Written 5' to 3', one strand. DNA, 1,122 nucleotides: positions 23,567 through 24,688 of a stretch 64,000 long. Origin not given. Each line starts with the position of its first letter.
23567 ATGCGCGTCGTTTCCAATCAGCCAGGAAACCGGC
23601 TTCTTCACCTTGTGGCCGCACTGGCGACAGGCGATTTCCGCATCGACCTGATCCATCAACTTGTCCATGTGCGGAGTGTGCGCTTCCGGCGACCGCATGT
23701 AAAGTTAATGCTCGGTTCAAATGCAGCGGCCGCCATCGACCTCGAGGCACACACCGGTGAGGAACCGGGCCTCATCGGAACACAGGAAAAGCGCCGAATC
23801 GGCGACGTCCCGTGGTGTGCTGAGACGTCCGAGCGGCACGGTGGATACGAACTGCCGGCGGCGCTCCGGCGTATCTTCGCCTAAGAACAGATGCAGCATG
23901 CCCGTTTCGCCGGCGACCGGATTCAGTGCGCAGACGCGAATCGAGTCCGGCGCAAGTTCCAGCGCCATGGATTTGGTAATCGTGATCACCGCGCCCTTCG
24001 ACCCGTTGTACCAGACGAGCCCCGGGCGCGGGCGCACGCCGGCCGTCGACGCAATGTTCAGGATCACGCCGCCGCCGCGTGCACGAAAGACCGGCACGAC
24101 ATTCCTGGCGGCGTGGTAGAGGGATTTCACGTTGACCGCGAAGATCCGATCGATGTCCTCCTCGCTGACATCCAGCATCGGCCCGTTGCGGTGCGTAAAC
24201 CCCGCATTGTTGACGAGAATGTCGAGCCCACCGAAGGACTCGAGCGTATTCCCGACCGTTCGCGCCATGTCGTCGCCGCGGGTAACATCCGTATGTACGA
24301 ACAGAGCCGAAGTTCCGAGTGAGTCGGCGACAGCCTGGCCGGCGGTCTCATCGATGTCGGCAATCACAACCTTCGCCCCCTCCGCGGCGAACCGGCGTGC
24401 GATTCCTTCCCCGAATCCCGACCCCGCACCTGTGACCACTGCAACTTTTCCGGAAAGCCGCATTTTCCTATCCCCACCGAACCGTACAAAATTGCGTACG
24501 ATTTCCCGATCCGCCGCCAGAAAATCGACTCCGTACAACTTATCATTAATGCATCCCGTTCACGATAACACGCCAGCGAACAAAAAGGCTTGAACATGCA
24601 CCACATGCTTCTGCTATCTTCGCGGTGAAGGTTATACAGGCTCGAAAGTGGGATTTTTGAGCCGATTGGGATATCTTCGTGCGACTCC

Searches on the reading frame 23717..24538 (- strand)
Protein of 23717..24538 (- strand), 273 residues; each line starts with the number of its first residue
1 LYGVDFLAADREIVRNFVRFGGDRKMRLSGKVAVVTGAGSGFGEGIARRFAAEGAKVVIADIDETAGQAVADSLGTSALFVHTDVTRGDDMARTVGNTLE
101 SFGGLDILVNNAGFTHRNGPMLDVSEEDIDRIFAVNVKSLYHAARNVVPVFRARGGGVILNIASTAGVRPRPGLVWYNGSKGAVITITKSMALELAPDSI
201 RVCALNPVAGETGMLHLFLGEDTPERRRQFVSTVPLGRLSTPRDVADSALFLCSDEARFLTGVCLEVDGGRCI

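Call 6: search_protein_families(library=pfam, proteins=[window:23717-24538:-], max_evalue=0.001)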
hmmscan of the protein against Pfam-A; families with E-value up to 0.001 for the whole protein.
window:23717-24538:- (273 aa): 4 families
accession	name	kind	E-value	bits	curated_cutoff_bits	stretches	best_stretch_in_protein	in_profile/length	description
PF13561.12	adh_short_C2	-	3.1e-60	204.2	27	1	37-270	1-234/236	Enoyl-(Acyl carrier protein) reductase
PF00106.31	adh_short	-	1.9e-51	174.7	26.6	1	31-215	1-187/195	short chain dehydrogenase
PF08659.16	KR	-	1.2e-05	25.7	22.6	1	34-177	4-149/180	KR domain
PF00670.27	AdoHcyase_NAD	-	0.00049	20.7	27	1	27-74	20-67/162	S-adenosyl-L-homocysteine hydrolase, NAD binding domain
